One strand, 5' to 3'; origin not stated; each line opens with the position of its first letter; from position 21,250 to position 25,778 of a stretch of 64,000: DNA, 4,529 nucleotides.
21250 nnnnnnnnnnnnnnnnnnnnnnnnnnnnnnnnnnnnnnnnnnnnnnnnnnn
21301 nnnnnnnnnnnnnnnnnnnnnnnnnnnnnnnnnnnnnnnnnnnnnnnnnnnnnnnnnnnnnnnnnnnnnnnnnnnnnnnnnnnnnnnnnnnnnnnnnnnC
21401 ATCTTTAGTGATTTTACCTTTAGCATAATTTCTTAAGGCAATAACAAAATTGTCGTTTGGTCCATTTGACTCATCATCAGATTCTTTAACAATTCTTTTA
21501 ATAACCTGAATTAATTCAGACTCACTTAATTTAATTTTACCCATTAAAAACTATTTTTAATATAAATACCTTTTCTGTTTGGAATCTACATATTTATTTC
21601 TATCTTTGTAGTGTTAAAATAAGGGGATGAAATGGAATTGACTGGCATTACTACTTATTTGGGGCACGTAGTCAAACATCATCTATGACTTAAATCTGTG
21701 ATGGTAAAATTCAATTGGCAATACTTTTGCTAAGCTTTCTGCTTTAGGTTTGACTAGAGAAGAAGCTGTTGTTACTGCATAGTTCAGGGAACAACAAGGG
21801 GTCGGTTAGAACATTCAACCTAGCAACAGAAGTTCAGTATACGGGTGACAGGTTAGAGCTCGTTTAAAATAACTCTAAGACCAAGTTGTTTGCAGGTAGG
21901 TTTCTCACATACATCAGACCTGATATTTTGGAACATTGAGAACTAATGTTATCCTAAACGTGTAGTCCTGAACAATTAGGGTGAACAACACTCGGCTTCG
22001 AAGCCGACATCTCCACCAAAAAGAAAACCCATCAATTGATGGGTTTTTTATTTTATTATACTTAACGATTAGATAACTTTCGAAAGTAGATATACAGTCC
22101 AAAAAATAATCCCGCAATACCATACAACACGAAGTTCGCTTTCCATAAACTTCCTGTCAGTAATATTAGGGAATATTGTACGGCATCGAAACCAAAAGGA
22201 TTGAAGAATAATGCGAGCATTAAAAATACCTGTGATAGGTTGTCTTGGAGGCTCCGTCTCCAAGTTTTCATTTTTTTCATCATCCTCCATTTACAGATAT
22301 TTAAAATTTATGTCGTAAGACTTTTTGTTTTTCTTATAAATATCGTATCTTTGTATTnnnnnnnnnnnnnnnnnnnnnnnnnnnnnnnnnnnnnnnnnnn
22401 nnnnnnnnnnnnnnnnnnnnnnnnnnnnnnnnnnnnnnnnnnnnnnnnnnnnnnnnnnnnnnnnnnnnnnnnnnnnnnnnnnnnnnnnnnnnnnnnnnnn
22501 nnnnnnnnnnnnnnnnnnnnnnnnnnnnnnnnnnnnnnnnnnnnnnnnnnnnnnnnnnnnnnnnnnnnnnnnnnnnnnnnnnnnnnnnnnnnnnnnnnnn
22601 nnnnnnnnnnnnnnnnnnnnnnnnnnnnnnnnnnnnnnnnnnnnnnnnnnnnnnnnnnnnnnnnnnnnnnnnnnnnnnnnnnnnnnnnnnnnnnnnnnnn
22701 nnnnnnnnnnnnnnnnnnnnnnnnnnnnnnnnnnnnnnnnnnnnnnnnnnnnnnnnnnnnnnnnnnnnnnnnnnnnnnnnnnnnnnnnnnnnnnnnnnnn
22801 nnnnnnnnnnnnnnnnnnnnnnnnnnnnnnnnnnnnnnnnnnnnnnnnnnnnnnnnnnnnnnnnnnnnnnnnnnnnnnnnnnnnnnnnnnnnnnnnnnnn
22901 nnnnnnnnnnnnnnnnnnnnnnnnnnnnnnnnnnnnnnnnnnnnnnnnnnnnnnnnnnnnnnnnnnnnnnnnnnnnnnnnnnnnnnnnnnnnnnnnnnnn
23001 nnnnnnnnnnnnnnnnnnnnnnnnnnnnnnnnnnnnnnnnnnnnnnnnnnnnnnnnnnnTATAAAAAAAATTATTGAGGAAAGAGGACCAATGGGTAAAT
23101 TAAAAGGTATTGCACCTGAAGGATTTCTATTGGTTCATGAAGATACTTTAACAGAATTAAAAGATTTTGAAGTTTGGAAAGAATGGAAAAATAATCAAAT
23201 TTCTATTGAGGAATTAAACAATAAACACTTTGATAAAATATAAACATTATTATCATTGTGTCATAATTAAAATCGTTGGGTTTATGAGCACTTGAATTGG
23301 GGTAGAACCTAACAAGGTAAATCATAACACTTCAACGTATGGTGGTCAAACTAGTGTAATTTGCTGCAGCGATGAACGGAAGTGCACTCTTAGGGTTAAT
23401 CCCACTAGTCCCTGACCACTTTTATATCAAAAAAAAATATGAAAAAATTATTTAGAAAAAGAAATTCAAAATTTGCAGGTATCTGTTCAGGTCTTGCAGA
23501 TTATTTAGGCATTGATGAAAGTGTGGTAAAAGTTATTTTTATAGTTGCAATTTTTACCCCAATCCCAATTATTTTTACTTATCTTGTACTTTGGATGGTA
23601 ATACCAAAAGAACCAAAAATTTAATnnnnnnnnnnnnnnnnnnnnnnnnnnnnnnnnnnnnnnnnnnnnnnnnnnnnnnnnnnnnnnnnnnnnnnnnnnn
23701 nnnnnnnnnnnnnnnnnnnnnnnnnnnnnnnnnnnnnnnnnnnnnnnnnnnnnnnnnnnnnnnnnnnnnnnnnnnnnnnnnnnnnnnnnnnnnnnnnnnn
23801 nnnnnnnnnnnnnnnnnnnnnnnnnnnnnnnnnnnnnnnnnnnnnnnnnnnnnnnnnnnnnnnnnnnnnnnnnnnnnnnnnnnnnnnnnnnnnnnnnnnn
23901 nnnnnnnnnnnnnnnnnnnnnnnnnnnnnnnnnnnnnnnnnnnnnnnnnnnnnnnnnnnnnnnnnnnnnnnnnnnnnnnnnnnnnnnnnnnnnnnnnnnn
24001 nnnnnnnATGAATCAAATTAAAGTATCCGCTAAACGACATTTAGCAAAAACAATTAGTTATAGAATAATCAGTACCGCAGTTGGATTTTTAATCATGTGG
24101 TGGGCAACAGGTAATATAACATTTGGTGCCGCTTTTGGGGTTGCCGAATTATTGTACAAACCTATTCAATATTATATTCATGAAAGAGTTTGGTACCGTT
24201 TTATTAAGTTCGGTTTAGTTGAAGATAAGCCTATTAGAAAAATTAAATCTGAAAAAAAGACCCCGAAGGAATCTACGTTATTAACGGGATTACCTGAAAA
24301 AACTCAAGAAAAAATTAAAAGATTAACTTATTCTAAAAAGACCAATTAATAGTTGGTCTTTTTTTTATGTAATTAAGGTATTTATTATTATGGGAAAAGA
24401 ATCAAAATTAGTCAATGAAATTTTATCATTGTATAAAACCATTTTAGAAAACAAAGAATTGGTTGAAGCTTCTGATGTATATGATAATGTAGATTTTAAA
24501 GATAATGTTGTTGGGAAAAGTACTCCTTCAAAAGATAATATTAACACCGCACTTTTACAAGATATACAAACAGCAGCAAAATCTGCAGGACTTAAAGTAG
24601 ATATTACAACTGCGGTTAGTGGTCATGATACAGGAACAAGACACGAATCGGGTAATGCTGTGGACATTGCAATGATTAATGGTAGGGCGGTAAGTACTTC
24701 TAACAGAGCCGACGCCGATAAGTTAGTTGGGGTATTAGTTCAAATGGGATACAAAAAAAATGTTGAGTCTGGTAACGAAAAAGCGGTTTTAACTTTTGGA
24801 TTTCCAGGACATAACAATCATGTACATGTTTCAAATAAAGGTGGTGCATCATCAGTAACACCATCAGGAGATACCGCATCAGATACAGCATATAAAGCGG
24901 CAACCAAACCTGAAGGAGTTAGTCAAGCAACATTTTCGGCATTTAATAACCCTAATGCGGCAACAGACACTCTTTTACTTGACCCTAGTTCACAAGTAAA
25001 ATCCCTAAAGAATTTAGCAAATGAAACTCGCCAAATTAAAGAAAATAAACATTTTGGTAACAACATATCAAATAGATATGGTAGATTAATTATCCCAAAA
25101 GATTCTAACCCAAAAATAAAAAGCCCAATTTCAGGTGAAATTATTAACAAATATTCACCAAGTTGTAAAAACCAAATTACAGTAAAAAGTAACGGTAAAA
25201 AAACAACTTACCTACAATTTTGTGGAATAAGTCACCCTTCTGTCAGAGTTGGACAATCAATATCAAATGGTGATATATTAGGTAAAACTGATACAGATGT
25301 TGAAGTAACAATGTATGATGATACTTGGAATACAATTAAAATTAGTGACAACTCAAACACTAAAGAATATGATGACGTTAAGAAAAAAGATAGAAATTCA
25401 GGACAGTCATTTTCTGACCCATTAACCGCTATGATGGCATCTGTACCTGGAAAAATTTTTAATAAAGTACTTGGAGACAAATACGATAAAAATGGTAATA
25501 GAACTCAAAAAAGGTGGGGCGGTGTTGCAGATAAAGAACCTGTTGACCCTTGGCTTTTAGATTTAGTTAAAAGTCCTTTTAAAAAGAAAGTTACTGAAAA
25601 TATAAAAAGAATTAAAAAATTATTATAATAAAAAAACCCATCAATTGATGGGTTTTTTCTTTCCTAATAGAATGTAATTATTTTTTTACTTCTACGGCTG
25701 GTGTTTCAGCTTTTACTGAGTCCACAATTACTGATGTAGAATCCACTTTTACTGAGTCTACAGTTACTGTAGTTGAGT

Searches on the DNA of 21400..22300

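Call 36: search_rna_families(source=window, start=21400, end=22300, threshold=evalue, max_evalue=0.001, show_alignments=1)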
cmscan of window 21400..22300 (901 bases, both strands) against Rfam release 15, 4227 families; matches with E-value up to 0.001: 1.
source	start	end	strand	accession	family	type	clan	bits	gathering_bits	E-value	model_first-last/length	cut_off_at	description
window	21623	22018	+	RF00023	tmRNA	Gene;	CL00001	47.9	47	1.1e-17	1-374/374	no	transfer-messenger RNA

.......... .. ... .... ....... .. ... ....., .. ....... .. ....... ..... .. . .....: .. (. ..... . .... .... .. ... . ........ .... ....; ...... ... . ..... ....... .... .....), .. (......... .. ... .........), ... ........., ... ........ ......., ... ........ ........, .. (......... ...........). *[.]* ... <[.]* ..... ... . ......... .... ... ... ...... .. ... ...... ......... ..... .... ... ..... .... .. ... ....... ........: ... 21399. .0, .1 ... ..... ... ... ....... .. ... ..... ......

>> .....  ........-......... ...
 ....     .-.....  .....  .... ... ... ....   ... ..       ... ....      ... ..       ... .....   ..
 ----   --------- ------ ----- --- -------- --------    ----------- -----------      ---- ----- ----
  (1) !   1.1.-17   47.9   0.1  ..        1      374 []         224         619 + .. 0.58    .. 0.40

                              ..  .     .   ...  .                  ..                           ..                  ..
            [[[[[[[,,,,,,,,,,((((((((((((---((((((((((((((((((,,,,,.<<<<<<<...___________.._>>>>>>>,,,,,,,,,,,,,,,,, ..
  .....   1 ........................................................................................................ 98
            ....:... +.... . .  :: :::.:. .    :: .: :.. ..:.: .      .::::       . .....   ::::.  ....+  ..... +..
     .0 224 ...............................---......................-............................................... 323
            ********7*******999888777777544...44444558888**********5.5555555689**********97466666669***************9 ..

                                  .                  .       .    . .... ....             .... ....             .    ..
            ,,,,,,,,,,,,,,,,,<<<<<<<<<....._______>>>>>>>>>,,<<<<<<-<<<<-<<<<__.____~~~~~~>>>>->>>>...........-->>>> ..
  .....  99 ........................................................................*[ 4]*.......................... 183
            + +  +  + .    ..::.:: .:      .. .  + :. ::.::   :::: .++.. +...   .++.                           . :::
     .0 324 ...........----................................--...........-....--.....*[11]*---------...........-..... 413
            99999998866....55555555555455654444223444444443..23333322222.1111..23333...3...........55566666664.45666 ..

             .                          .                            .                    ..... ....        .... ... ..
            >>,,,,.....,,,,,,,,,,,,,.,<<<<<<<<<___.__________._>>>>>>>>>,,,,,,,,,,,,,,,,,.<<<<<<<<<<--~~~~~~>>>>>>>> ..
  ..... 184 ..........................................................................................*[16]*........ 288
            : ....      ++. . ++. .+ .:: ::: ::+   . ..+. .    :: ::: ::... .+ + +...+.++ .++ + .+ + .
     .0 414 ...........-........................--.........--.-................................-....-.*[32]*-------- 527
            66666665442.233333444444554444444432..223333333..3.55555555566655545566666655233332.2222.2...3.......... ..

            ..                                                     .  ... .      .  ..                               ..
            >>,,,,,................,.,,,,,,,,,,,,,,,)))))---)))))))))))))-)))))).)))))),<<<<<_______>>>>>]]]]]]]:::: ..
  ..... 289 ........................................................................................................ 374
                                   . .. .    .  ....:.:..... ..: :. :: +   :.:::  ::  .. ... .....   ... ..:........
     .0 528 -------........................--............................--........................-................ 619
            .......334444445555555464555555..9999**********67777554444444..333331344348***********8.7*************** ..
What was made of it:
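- On tmRNA (Rfam RF00023): It scores 47.9 bits against 47, with a full-length match from GGGG... to ...UCCACCA (call 36).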

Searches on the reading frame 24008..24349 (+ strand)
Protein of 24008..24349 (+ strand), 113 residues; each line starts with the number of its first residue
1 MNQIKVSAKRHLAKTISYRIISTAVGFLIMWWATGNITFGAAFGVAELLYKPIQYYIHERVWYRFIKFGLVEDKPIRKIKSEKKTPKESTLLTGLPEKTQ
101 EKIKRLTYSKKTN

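Call 60: search_protein_families(library=pfam, proteins=[window:24008-24349:+], max_evalue=0.001)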
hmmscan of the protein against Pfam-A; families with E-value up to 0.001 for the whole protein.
window:24008-24349:+ (113 aa): 1 family
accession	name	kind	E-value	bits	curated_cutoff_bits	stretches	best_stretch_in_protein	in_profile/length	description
PF09834.14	DUF2061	-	6e-14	52.7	23.1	1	12-62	1-51/52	Predicted membrane protein (DUF2061)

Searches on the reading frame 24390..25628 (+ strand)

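Call 25: search_protein_families(library=phrogs, proteins=[window:24390-25628:+], max_evalue=0.00001)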
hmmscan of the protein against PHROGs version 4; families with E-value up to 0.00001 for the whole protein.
window:24390-25628:+ (412 aa): 0 families

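Call 60: search_protein_families(library=pfam, proteins=[window:24390-25628:+], max_evalue=0.001)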
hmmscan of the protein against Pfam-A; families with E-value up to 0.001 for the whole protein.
window:24390-25628:+ (412 aa): 1 family
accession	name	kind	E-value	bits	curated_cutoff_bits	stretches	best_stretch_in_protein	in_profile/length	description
PF01551.29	Peptidase_M23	-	0.00033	21.2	28.7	0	239-302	12-74/96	Peptidase family M23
